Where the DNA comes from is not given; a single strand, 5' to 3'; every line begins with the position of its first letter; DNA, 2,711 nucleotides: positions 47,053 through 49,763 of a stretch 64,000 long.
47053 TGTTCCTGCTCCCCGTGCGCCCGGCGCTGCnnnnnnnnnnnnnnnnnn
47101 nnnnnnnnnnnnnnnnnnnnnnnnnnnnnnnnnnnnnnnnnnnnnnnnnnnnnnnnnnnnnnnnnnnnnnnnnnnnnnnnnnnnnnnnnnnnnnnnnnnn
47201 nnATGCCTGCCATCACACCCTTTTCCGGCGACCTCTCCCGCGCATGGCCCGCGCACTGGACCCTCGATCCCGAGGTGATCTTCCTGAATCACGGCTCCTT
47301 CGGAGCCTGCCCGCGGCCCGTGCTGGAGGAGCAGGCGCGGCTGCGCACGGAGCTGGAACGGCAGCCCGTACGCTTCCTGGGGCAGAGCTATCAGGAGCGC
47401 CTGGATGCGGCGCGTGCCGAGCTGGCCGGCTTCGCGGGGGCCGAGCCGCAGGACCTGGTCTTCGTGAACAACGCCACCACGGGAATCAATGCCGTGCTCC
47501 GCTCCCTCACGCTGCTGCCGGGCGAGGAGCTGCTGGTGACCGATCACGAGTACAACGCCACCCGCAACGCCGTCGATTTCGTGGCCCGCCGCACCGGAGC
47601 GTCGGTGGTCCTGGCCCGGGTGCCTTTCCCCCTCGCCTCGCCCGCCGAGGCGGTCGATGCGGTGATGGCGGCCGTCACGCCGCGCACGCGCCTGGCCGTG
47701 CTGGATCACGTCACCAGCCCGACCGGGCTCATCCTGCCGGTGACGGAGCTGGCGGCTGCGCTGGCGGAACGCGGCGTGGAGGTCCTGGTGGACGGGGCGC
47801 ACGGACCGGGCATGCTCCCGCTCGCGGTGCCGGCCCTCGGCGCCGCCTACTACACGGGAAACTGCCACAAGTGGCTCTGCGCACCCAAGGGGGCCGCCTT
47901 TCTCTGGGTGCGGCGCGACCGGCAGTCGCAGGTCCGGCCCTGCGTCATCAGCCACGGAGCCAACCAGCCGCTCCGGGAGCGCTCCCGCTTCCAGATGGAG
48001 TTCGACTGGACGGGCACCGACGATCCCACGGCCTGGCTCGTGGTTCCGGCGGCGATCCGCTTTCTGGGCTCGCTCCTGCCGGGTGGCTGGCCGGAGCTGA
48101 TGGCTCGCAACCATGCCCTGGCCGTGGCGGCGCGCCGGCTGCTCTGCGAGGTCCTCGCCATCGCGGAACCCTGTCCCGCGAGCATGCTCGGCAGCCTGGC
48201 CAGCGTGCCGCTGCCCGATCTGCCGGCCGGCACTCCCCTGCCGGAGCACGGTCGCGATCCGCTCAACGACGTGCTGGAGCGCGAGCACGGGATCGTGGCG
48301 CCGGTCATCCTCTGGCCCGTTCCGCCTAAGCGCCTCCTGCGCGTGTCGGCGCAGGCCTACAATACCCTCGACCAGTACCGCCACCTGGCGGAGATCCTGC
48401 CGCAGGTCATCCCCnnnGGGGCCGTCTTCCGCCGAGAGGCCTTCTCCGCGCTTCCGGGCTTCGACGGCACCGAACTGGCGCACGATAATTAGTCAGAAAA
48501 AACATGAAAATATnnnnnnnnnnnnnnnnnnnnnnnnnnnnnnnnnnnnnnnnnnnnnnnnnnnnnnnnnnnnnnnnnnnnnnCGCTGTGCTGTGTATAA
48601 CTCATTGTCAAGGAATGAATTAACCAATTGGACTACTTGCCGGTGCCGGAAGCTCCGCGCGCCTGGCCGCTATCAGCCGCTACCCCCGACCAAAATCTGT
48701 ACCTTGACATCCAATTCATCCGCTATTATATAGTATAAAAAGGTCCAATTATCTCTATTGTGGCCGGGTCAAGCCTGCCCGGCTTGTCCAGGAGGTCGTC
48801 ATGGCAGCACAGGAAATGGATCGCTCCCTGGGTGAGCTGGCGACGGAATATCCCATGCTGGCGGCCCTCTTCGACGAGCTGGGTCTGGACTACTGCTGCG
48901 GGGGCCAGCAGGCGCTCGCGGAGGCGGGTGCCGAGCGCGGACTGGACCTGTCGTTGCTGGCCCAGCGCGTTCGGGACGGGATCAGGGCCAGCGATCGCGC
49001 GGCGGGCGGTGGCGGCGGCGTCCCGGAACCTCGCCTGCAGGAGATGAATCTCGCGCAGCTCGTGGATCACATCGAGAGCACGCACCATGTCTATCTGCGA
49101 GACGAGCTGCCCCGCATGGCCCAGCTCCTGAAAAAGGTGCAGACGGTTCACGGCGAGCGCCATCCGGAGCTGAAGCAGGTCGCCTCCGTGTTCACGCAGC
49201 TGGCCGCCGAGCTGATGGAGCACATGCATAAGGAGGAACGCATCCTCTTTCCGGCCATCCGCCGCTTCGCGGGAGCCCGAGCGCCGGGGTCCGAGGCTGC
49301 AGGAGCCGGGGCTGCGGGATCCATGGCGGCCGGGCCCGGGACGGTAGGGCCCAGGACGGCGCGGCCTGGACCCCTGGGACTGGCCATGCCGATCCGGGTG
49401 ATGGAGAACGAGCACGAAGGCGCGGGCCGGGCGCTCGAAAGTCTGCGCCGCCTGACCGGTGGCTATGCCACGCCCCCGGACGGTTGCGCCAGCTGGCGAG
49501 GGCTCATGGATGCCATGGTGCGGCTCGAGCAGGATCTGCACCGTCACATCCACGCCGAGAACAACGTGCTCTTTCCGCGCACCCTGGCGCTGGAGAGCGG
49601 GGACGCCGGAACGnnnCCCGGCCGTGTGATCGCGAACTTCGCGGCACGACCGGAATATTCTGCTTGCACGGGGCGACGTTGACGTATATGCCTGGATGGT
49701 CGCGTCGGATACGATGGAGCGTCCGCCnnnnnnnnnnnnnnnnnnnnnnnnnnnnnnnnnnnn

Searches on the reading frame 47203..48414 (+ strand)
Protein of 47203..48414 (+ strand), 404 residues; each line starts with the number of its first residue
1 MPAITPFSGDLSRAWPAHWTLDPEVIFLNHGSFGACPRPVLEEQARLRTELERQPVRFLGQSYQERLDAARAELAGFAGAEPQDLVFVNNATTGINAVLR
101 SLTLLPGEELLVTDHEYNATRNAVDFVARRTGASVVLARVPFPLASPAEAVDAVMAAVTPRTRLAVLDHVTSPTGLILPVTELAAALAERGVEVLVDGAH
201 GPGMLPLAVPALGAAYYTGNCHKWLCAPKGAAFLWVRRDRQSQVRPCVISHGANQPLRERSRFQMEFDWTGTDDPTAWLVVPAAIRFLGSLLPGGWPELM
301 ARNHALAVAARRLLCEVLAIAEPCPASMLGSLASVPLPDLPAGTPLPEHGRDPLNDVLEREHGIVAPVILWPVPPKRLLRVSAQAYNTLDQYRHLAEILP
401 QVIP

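Call 66: search_protein_families(library=pfam, proteins=[window:47203-48414:+], max_evalue=0.001)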
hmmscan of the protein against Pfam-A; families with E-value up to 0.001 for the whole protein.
window:47203-48414:+ (404 aa): 4 families
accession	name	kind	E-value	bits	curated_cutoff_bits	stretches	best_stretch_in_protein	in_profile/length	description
PF00266.25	Aminotran_5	-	1e-28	100.9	21.5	1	58-310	36-287/371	Aminotransferase class-V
PF01041.23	DegT_DnrJ_EryC1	-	7.2e-09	35.8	19.8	1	73-203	32-151/360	DegT/DnrJ/EryC1/StrS aminotransferase family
PF01053.26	Cys_Met_Meta_PP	-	3.6e-05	22.9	27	1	93-205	75-181/381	Cys/Met metabolism PLP-dependent enzyme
PF00155.27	Aminotran_1_2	-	9.7e-05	22.1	19.7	1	65-205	42-193/361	Aminotransferase class I and II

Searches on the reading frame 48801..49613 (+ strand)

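Call 66: search_protein_families(library=pfam, proteins=[window:48801-49613:+], max_evalue=0.001)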
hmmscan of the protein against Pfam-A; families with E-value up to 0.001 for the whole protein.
window:48801-49613:+ (271 aa): 2 families
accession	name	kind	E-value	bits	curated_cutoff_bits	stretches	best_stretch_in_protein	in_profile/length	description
PF01814.28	Hemerythrin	-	3.5e-21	76.4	25.3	2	194-260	67-126/127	Hemerythrin HHE cation binding domain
PF04405.19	ScdA_N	-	3.4e-15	55.9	32.5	1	7-56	2-51/56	Domain of Unknown function (DUF542)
